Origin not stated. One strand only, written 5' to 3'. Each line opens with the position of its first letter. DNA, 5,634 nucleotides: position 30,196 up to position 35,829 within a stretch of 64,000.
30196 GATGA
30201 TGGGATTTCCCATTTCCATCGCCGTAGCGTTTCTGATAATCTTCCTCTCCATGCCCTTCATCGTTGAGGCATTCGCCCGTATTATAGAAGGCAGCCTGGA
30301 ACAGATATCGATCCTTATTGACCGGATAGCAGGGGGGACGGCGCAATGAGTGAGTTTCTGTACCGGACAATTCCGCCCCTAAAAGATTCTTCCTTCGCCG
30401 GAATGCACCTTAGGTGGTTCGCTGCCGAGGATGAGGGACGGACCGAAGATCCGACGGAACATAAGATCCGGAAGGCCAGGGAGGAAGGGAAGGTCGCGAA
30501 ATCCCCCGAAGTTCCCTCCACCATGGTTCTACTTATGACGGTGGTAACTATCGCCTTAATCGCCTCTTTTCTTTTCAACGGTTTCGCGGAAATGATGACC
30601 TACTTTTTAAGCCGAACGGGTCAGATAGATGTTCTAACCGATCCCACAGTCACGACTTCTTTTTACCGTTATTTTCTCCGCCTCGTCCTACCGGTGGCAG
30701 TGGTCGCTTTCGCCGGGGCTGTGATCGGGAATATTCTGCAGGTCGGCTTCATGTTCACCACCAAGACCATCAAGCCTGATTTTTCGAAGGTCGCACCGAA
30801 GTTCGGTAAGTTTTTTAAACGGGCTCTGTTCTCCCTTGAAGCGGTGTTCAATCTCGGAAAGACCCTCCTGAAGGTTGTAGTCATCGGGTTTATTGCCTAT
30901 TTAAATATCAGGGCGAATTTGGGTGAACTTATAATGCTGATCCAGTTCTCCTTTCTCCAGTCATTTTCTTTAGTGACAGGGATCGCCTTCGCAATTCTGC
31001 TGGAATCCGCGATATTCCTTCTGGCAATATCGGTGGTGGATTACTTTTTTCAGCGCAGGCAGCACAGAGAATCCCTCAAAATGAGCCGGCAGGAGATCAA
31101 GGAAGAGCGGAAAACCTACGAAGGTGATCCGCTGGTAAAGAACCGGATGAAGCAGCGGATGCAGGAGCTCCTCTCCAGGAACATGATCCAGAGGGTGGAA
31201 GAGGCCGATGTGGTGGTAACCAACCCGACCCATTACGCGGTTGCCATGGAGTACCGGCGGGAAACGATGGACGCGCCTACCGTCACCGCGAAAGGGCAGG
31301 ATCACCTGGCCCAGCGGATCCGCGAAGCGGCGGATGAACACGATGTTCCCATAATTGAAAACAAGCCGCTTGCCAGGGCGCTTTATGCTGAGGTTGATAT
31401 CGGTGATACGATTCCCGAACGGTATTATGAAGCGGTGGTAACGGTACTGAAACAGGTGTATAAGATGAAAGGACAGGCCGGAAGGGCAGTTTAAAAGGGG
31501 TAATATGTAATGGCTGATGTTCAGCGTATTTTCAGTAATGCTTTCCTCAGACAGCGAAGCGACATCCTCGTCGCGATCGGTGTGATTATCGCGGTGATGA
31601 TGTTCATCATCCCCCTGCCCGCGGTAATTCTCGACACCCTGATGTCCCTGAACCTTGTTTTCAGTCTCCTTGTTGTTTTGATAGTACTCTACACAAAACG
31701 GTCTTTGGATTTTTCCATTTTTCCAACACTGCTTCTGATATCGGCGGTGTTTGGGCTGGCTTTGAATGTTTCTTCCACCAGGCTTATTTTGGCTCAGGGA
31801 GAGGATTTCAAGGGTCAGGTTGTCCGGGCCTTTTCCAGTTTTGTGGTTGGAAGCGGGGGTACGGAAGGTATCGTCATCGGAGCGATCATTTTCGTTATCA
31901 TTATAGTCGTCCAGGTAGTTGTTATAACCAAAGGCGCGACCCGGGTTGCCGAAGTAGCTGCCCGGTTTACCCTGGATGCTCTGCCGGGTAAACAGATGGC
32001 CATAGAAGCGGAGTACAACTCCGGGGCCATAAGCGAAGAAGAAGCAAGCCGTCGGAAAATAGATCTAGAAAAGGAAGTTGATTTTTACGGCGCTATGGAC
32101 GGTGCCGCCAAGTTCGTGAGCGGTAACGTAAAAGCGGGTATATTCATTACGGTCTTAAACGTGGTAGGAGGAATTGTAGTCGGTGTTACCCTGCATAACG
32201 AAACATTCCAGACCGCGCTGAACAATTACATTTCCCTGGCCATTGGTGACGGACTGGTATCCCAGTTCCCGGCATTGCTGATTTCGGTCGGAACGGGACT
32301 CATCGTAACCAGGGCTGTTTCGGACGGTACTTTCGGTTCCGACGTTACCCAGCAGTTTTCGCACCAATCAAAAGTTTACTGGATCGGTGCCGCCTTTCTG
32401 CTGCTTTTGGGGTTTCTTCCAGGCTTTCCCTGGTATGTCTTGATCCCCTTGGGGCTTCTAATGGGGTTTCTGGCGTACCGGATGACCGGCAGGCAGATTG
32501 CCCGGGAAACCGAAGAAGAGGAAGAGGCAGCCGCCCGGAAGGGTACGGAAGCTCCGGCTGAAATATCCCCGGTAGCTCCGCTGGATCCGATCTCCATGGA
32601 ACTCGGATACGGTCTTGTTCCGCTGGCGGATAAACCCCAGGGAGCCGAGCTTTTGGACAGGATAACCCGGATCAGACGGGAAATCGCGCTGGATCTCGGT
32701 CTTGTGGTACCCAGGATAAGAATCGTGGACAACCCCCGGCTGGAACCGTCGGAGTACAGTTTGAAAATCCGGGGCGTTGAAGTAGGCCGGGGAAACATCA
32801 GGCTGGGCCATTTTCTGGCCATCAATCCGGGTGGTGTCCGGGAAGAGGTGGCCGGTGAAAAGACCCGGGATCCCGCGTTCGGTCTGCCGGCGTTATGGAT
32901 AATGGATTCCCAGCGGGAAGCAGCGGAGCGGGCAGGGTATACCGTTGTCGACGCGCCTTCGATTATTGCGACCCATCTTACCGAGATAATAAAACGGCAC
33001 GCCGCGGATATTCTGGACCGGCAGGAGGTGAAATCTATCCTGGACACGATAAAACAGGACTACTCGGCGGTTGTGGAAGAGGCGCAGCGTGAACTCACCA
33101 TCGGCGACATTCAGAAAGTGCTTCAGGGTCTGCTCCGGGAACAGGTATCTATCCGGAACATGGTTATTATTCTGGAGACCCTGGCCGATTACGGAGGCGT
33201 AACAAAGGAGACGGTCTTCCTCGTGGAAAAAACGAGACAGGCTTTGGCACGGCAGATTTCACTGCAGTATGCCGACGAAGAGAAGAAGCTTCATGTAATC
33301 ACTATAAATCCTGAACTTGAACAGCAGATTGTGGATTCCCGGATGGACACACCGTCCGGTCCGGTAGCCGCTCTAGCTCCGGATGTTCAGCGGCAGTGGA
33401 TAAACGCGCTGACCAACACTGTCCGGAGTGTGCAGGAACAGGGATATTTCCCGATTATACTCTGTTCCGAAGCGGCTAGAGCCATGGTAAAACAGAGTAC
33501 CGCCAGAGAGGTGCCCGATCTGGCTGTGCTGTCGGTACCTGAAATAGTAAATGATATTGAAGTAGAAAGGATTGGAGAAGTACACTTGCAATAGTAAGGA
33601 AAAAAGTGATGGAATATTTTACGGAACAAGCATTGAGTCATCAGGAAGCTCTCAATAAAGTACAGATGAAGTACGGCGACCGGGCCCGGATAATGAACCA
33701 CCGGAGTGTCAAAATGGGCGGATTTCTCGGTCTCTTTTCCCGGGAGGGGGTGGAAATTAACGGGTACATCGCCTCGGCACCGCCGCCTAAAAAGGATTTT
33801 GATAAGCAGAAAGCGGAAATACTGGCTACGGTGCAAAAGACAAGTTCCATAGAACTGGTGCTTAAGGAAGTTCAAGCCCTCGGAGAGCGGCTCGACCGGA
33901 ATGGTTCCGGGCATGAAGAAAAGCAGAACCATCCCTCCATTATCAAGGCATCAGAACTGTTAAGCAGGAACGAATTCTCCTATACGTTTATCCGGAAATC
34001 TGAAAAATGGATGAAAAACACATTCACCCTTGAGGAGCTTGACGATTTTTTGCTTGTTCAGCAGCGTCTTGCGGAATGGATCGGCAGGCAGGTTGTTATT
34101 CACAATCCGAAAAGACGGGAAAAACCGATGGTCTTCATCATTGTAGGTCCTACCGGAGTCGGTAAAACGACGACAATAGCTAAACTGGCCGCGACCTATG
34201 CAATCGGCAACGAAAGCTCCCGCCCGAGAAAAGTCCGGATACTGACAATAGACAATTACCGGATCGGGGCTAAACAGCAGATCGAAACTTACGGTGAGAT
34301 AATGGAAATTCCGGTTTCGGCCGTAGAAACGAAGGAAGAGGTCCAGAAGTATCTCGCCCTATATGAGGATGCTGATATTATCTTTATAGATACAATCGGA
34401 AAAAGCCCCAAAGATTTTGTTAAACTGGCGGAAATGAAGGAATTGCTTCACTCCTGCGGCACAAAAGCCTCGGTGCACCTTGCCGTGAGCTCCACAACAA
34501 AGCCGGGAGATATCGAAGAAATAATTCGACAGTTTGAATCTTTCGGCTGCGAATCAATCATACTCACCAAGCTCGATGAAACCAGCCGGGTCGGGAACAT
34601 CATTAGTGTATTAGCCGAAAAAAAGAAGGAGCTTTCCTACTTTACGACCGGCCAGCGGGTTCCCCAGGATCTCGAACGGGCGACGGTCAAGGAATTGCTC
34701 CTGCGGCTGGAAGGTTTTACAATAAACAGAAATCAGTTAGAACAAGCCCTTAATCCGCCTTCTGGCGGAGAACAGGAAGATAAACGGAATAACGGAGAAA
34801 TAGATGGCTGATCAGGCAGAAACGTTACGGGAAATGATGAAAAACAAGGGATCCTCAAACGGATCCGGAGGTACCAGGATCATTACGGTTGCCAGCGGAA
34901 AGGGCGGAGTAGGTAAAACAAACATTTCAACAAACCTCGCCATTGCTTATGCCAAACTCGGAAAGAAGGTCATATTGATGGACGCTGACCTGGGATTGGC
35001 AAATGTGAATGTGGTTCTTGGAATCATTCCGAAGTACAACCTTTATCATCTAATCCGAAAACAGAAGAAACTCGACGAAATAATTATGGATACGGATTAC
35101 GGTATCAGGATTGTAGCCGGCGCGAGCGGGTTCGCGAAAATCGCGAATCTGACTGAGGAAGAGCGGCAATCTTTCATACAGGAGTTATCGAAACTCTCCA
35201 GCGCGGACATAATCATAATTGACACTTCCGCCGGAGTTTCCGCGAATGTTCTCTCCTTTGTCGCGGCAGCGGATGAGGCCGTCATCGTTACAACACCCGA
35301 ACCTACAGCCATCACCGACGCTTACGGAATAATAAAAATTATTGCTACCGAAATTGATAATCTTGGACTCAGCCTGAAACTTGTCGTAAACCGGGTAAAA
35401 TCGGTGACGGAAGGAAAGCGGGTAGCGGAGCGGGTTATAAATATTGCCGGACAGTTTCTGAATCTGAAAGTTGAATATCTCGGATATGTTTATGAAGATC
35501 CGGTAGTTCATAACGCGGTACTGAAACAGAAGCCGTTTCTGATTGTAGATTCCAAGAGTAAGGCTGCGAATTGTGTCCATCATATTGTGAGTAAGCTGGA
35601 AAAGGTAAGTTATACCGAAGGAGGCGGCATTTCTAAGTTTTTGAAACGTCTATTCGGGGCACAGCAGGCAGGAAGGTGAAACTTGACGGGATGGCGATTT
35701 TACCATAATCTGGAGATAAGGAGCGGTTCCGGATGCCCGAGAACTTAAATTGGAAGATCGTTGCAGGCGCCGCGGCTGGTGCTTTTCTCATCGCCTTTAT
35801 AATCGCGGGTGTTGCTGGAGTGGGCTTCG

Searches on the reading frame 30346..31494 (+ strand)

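Call 97: search_protein_families(library=pfam, proteins=[window:30346-31494:+], max_evalue=0.00001)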
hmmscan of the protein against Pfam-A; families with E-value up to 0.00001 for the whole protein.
window:30346-31494:+ (382 aa): 1 family
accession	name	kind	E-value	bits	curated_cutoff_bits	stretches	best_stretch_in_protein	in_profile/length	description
PF01312.24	Bac_export_2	-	3.1e-118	395.3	24.4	1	31-371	2-335/335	FlhB HrpN YscU SpaS Family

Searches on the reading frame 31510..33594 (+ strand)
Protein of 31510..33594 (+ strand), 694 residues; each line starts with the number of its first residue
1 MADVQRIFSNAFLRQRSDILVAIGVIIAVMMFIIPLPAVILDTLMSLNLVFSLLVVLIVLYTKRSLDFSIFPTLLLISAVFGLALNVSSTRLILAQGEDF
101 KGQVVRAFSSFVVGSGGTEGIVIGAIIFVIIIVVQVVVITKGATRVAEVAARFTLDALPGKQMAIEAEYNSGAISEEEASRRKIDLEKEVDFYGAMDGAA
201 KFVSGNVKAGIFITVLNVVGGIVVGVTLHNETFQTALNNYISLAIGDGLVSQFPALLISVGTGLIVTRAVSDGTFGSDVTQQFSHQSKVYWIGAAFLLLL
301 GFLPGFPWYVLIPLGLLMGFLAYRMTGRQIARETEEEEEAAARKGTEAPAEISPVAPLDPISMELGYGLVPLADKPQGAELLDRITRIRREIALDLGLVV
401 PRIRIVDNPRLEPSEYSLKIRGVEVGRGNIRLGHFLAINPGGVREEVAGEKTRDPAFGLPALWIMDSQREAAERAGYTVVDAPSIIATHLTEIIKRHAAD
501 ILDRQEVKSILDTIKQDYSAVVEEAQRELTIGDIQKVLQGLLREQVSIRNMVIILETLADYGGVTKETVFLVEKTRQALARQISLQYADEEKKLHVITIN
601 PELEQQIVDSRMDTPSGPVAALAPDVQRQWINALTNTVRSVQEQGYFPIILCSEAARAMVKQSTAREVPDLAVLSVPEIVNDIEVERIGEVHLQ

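Call 97: search_protein_families(library=pfam, proteins=[window:31510-33594:+], max_evalue=0.00001)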
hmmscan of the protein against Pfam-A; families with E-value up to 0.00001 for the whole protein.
window:31510-33594:+ (694 aa): 1 family
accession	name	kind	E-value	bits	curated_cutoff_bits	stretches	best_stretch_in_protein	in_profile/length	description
PF00771.25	FHIPEP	-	1.5e-249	830.4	29.1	1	29-683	2-656/657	FHIPEP family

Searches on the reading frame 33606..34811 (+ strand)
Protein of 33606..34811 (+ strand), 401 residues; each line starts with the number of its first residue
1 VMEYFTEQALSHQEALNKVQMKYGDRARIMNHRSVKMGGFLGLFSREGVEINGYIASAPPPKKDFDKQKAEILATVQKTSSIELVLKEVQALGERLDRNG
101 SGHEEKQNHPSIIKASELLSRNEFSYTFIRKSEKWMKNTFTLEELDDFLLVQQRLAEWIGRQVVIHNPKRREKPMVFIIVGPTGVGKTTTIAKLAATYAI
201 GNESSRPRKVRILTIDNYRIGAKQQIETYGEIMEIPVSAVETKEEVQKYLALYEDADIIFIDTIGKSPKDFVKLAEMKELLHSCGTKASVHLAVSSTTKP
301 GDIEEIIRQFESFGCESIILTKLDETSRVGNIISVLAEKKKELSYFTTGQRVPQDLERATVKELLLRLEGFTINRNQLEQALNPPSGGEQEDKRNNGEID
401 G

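Call 97: search_protein_families(library=pfam, proteins=[window:33606-34811:+], max_evalue=0.00001)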
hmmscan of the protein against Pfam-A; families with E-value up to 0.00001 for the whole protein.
window:33606-34811:+ (401 aa): 1 family
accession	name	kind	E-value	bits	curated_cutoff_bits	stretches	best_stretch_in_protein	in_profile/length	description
PF00448.28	SRP54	-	3.2e-35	122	22.7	1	175-367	2-193/196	SRP54-type protein, GTPase domain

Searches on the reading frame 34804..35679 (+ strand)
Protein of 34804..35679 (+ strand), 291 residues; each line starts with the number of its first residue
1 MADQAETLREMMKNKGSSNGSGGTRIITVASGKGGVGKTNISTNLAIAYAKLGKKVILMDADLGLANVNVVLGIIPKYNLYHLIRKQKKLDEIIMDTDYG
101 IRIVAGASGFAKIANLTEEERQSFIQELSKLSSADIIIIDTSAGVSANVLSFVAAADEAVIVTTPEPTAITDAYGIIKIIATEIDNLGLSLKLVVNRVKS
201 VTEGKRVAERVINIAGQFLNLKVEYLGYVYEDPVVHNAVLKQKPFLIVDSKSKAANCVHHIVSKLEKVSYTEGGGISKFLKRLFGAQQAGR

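Call 97: search_protein_families(library=pfam, proteins=[window:34804-35679:+], max_evalue=0.00001)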
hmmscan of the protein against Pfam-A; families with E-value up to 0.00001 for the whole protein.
window:34804-35679:+ (291 aa): 5 families
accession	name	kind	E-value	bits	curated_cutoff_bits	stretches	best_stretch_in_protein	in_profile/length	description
PF13614.12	AAA_31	-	7.5e-19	68.8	27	1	24-182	1-166/177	AAA domain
PF01656.29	CbiA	-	2.4e-18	66.7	25.4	1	27-245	1-125/125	CobQ/CobB/MinD/ParA nucleotide binding domain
PF10609.15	ParA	-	7e-18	65.4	27.1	1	25-265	4-245/246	NUBPL iron-transfer P-loop NTPase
PF00142.24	Fer4_NifH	-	6.9e-08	32.7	25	1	31-265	6-244/271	4Fe-4S iron sulfur cluster binding proteins, NifH/frxC family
PF02374.21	ArsA_ATPase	-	3.2e-06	27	24.3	1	25-62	2-38/305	Anion-transporting ATPase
